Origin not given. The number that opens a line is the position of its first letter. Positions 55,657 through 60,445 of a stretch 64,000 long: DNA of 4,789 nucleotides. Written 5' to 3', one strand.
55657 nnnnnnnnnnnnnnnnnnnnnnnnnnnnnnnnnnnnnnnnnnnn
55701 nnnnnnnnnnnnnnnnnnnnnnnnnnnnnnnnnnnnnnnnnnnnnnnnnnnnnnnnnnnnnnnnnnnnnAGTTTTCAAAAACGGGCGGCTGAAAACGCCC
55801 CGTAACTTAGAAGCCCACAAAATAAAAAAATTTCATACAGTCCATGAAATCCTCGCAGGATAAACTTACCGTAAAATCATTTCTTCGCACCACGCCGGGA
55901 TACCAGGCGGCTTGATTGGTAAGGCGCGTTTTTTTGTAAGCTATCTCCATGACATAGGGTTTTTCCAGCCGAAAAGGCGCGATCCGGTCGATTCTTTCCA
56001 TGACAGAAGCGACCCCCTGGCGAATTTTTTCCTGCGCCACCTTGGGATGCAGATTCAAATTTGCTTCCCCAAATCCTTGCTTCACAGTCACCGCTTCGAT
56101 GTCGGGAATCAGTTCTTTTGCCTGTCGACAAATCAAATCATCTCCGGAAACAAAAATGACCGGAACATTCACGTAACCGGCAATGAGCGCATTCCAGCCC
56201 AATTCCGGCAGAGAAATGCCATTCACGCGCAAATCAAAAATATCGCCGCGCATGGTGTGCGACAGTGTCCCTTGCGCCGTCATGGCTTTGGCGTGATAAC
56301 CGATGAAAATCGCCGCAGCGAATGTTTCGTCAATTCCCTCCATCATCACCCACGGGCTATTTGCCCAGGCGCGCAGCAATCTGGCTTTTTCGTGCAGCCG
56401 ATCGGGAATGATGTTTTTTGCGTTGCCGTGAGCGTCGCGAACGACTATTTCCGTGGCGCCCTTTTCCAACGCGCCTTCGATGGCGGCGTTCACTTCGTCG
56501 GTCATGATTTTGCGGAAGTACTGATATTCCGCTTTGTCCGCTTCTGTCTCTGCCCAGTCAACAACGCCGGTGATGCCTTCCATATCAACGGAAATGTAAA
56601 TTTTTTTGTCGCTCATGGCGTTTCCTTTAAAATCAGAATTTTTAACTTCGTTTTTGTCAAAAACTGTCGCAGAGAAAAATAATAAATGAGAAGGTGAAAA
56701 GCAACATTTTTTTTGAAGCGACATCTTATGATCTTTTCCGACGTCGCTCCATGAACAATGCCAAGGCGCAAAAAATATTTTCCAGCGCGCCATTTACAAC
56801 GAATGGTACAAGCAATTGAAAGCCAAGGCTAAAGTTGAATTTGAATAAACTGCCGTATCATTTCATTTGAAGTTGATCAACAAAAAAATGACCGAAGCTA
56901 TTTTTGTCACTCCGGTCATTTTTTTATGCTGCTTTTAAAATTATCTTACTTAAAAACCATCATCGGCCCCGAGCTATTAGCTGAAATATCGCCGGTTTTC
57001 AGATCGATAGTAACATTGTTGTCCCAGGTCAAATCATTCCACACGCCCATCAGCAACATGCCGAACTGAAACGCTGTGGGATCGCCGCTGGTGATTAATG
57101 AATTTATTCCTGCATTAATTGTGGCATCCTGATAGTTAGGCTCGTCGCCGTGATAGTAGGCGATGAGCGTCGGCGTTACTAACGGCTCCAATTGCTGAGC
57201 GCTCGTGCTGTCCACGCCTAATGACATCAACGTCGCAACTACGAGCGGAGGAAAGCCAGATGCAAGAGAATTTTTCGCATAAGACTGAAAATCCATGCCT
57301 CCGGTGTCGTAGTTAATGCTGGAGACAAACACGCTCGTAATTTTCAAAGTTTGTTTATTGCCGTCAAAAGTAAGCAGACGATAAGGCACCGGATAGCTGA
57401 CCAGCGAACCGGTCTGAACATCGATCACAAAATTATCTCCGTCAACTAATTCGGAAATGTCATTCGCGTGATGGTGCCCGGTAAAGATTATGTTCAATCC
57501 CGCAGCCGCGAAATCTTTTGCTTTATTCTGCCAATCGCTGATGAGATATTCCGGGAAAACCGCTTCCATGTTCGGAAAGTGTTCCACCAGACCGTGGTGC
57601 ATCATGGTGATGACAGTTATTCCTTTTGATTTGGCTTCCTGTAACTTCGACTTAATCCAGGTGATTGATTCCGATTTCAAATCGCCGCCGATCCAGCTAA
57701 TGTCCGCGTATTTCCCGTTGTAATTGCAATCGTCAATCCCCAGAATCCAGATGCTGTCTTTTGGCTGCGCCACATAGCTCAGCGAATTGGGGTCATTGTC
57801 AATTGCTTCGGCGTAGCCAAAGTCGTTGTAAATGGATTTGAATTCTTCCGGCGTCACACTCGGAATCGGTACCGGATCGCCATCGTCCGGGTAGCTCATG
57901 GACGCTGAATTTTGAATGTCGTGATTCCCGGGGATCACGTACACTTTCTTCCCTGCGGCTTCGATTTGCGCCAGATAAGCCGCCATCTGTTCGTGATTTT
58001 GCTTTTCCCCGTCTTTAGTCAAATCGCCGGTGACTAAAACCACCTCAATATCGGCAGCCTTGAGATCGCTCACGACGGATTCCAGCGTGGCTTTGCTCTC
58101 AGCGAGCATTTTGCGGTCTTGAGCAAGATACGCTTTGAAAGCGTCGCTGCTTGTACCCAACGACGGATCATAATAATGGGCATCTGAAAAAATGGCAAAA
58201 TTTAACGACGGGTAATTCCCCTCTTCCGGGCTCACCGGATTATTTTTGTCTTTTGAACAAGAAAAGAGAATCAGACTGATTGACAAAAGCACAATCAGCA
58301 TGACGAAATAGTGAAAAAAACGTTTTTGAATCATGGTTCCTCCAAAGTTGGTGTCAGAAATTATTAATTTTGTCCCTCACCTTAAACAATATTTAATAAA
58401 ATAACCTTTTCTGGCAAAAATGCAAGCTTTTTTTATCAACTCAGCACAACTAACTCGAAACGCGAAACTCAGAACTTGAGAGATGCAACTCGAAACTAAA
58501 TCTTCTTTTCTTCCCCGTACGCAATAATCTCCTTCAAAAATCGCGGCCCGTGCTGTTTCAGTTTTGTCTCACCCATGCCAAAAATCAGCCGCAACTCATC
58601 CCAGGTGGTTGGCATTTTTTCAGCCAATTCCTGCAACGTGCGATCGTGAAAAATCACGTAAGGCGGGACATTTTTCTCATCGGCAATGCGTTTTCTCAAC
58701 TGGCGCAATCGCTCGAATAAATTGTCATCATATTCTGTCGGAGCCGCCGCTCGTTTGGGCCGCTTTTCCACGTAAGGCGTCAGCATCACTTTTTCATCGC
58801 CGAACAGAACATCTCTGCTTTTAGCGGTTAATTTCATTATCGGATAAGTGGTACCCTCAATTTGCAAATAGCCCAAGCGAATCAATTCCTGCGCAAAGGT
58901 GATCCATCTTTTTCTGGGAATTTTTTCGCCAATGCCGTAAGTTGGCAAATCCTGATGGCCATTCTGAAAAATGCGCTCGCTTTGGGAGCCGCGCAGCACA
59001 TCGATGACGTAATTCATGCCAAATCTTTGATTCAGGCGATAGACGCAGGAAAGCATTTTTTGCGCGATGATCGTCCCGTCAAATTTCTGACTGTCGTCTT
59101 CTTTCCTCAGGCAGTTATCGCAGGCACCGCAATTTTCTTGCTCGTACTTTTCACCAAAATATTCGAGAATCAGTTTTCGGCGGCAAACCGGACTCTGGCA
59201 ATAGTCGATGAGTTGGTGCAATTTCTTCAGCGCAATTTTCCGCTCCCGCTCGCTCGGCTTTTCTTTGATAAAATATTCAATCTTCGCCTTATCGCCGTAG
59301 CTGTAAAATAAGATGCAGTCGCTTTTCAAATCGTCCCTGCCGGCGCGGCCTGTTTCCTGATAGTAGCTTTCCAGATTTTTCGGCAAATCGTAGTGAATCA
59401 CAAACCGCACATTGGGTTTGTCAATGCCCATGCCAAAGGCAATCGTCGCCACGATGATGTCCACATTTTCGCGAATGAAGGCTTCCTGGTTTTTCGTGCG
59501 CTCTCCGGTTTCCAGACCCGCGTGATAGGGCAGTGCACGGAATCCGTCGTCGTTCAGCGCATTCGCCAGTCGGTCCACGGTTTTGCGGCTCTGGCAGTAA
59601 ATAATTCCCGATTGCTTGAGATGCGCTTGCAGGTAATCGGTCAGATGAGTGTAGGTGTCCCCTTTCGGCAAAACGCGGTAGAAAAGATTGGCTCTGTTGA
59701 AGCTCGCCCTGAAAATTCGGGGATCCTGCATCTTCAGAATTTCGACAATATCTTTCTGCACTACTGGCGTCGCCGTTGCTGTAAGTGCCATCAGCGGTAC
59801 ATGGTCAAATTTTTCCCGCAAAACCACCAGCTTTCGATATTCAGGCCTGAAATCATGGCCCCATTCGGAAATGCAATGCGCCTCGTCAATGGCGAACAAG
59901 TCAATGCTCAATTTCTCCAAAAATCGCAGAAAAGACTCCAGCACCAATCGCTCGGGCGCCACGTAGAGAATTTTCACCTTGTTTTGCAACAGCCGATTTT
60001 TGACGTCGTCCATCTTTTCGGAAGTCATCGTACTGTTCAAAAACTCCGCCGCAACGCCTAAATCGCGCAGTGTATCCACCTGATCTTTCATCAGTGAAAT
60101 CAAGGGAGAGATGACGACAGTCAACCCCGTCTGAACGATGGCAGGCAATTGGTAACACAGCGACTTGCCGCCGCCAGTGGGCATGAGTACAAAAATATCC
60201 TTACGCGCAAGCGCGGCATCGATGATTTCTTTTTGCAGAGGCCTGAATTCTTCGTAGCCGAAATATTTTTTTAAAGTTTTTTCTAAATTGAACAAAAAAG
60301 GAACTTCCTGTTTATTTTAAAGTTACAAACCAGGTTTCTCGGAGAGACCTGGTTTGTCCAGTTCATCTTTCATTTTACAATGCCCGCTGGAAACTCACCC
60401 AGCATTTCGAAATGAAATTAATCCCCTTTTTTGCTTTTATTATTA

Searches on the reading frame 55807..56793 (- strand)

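Call 8: search_protein_families(library=pfam, proteins=[window:55807-56793:-], max_evalue=0.00001)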
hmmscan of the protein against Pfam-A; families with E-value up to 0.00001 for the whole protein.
window:55807-56793:- (328 aa): 1 family
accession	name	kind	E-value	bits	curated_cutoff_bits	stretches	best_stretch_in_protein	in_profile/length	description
PF04951.18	Peptidase_M55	-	1.2e-94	317.1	25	1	64-323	2-262/264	D-aminopeptidase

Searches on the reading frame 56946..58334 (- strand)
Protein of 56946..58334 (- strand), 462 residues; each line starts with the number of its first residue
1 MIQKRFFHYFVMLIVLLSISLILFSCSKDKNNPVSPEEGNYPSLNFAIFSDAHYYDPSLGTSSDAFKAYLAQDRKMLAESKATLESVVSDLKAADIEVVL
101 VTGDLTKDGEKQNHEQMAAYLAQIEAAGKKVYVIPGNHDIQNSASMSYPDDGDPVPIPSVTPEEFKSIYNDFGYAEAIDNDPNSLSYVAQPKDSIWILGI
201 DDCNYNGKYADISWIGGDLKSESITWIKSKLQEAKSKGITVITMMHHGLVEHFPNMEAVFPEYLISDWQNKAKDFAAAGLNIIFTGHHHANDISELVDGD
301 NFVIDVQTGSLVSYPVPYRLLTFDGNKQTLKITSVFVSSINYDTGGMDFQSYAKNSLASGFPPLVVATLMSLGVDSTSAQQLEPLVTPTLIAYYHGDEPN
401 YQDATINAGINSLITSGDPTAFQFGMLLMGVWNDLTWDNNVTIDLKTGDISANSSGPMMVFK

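Call 8: search_protein_families(library=pfam, proteins=[window:56946-58334:-], max_evalue=0.00001)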
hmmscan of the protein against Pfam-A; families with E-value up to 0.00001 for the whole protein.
window:56946-58334:- (462 aa): 1 family
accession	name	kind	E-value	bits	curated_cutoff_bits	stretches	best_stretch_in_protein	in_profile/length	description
PF00149.33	Metallophos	-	9.6e-14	52.7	21.5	1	45-290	2-190/191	Calcineurin-like phosphoesterase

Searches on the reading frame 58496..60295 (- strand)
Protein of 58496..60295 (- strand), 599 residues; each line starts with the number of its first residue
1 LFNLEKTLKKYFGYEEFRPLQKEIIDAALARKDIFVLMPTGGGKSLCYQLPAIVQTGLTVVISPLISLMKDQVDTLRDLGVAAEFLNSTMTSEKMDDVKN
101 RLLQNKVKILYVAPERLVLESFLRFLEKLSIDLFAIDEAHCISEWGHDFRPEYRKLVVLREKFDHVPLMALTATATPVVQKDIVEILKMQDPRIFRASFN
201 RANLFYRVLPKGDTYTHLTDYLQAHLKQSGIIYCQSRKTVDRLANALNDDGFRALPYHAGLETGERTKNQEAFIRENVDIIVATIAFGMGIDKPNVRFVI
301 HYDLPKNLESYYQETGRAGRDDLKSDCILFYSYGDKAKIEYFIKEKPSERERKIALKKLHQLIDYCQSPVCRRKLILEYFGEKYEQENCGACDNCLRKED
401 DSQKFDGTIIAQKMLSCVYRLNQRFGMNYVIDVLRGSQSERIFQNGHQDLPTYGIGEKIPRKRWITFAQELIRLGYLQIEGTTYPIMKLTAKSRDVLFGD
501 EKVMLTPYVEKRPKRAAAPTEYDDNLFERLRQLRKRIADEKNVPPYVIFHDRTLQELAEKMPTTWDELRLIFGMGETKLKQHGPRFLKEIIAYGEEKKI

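Call 8: search_protein_families(library=pfam, proteins=[window:58496-60295:-], max_evalue=0.00001)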
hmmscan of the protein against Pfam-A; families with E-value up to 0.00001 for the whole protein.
window:58496-60295:- (599 aa): 6 families
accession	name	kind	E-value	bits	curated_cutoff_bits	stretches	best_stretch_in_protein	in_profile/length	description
PF09382.16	RQC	-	3.7e-37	127.1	23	1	403-512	3-112/114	RQC domain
PF00270.35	DEAD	-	3.6e-28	98.8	26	1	18-179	1-164/167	DEAD/DEAH box helicase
PF00271.37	Helicase_C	-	4.8e-25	88.4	23.5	1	216-320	4-108/110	Helicase conserved C-terminal domain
PF00570.28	HRDC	-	1.3e-24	86.4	23.8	1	524-590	2-68/68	HRDC domain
PF16124.10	RecQ_Zn_bind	-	2.3e-20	73.5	25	1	333-396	1-66/66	RecQ zinc-binding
PF04851.21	ResIII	-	8.7e-07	29.4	22.5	1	16-175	3-162/164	Type III restriction enzyme, res subunit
